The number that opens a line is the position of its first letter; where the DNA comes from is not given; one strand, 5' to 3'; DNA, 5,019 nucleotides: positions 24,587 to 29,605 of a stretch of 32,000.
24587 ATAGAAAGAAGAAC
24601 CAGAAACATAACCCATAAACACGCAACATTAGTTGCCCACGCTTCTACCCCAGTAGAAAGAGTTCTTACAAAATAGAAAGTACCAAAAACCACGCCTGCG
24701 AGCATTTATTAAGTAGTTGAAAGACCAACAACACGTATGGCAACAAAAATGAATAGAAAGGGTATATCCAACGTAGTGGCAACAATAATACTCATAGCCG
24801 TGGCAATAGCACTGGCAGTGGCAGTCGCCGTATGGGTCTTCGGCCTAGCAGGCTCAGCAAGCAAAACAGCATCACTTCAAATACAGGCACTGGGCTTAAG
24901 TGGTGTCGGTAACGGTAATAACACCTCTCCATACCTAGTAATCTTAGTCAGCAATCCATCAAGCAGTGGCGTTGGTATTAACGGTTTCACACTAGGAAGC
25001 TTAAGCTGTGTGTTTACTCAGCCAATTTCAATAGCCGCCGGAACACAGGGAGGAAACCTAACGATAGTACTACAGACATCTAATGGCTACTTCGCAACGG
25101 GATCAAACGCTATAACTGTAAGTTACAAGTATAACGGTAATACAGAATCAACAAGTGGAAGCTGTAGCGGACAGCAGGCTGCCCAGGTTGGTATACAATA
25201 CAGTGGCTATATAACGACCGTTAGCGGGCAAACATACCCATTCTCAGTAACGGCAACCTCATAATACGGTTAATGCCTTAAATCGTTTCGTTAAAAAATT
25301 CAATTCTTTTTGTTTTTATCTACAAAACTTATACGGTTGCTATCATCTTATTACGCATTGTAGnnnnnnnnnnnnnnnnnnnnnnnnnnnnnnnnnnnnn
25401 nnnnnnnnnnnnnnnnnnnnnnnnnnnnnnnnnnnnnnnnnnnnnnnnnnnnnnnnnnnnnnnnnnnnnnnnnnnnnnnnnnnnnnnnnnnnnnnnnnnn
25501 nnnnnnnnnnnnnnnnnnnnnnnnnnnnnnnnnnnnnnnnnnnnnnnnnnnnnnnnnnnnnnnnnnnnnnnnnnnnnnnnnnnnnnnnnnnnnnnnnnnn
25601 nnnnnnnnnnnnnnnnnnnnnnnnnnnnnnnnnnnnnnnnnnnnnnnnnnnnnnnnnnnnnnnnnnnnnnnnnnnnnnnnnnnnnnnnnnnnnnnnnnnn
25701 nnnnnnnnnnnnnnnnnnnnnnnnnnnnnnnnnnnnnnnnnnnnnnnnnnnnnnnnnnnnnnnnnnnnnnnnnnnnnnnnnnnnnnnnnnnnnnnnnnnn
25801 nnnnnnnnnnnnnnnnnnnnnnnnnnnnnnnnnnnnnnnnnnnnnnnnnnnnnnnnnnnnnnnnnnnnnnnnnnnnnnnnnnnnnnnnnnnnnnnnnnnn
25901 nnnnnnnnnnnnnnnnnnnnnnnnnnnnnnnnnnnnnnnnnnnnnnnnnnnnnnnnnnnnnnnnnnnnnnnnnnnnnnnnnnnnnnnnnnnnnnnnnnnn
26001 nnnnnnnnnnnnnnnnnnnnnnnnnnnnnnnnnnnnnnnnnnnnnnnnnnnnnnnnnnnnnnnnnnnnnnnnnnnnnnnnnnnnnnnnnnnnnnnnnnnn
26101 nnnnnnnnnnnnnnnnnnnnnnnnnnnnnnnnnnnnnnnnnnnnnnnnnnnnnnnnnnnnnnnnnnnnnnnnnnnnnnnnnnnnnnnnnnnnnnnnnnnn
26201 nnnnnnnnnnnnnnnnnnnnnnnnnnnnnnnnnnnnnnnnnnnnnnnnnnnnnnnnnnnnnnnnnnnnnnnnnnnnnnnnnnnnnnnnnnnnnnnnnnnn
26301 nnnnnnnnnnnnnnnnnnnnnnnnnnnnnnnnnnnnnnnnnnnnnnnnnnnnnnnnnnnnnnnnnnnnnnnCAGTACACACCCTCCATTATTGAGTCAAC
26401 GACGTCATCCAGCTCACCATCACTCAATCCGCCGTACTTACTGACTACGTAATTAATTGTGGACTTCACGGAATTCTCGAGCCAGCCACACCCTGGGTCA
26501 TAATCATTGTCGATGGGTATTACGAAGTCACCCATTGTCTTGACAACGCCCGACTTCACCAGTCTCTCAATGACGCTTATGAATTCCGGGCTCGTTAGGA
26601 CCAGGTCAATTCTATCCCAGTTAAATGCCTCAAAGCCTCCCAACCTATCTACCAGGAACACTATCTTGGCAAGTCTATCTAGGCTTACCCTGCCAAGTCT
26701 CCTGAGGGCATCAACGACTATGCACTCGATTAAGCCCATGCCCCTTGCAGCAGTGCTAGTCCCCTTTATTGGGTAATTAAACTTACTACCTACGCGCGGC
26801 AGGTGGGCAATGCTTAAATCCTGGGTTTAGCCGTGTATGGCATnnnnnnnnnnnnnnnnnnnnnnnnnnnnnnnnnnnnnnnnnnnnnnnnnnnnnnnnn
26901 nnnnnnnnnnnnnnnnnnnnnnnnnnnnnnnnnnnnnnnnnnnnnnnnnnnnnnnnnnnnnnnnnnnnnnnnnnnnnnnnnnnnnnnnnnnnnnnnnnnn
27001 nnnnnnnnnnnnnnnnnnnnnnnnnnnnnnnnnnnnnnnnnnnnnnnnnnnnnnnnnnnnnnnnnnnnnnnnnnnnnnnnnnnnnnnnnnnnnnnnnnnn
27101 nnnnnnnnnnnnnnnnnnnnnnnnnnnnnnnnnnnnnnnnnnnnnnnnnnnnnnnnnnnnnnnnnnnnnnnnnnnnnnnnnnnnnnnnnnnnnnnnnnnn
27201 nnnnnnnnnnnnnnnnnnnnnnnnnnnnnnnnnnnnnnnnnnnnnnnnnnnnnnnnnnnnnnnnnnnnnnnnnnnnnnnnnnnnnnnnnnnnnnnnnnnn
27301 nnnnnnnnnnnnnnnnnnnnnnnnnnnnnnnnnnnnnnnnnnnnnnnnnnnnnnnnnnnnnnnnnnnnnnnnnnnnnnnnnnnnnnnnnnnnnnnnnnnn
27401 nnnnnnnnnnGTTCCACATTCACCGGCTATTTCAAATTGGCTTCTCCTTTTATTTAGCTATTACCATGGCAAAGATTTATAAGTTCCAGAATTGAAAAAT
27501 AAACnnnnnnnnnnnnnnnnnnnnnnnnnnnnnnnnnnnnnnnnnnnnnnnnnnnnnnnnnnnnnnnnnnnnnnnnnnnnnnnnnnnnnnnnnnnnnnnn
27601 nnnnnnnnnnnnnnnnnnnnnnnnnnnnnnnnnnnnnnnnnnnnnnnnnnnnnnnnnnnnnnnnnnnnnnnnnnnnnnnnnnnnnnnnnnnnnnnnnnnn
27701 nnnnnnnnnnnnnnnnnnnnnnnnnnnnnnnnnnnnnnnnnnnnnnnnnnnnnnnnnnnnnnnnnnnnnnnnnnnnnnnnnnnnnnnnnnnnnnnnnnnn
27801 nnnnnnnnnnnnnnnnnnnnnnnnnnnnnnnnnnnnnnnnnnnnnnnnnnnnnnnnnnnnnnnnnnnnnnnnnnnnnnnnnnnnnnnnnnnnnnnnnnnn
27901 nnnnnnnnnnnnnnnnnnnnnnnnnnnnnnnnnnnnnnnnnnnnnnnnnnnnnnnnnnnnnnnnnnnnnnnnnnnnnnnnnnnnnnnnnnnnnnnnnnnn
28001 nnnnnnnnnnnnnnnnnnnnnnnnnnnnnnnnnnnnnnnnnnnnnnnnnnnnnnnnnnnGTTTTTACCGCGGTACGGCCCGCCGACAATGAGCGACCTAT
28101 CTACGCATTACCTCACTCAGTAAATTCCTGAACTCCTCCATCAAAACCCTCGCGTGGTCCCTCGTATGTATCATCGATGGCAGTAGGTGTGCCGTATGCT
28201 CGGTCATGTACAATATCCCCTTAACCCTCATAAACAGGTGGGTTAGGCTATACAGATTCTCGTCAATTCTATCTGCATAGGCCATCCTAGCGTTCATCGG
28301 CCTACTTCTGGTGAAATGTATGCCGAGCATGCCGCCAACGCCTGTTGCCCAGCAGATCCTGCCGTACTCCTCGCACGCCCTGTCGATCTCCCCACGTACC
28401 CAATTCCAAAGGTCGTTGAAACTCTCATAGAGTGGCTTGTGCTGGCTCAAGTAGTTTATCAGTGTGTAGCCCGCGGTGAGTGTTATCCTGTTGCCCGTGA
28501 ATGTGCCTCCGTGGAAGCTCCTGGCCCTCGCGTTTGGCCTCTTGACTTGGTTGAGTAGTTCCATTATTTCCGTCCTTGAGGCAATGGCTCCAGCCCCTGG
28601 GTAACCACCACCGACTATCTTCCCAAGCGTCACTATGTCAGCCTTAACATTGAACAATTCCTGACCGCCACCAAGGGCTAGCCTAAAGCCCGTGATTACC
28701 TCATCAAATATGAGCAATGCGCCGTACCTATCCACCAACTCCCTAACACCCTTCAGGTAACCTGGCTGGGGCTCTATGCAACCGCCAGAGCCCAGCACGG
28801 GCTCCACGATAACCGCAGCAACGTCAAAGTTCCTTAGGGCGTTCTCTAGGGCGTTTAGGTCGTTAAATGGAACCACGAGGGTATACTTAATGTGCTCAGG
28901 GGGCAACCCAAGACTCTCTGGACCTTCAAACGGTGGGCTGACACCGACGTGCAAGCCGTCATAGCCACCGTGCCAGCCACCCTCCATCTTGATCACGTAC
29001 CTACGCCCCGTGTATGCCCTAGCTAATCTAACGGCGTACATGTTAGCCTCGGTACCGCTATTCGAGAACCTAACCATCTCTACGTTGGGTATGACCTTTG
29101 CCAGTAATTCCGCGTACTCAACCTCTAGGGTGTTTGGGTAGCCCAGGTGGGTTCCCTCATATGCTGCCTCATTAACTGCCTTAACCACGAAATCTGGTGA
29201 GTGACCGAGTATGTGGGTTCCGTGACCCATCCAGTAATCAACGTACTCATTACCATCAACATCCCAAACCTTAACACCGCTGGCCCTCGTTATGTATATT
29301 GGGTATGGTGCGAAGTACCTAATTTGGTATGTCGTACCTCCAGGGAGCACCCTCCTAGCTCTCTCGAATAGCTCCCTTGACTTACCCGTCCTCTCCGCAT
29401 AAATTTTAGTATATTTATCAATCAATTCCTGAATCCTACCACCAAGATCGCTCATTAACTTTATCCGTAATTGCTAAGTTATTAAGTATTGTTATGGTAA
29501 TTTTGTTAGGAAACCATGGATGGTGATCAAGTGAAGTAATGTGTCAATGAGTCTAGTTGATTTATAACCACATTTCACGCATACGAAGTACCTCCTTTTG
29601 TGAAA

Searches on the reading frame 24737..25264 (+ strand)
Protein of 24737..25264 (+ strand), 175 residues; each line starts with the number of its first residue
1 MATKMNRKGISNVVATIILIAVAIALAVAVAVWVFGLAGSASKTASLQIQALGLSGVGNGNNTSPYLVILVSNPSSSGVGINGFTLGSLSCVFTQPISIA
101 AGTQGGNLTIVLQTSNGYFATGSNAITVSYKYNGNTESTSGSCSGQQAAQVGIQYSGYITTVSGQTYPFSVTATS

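Call 74: search_protein_families(library=pfam, proteins=[window:24737-25264:+])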
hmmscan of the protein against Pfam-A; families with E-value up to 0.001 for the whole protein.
window:24737-25264:+ (175 aa): 1 family
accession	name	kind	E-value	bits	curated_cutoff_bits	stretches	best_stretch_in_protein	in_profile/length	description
PF07790.16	Pilin_N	-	0.00016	22.9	25.2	1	8-51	1-44/78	Archaeal Type IV pilin, N-terminal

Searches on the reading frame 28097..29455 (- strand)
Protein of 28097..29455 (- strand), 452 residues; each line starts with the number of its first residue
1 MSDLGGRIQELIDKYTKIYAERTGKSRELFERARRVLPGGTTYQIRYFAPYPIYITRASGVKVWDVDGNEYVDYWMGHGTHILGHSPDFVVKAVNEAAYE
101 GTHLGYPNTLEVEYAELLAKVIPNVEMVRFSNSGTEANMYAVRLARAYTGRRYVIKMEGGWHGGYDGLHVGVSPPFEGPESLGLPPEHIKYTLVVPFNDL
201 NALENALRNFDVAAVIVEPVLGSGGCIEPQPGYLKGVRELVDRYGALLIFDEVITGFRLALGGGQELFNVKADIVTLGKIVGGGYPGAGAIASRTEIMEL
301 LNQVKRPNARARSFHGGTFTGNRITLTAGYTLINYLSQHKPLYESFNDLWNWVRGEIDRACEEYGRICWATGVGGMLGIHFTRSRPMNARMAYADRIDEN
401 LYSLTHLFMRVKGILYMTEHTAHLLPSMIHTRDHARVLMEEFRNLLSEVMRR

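Call 74: search_protein_families(library=pfam, proteins=[window:28097-29455:-])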
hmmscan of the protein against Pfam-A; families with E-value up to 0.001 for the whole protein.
window:28097-29455:- (452 aa): 1 family
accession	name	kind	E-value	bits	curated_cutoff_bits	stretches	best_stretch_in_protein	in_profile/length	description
PF00202.27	Aminotran_3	-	3.7e-59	200.9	30.5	1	51-444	9-401/403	Aminotransferase class-III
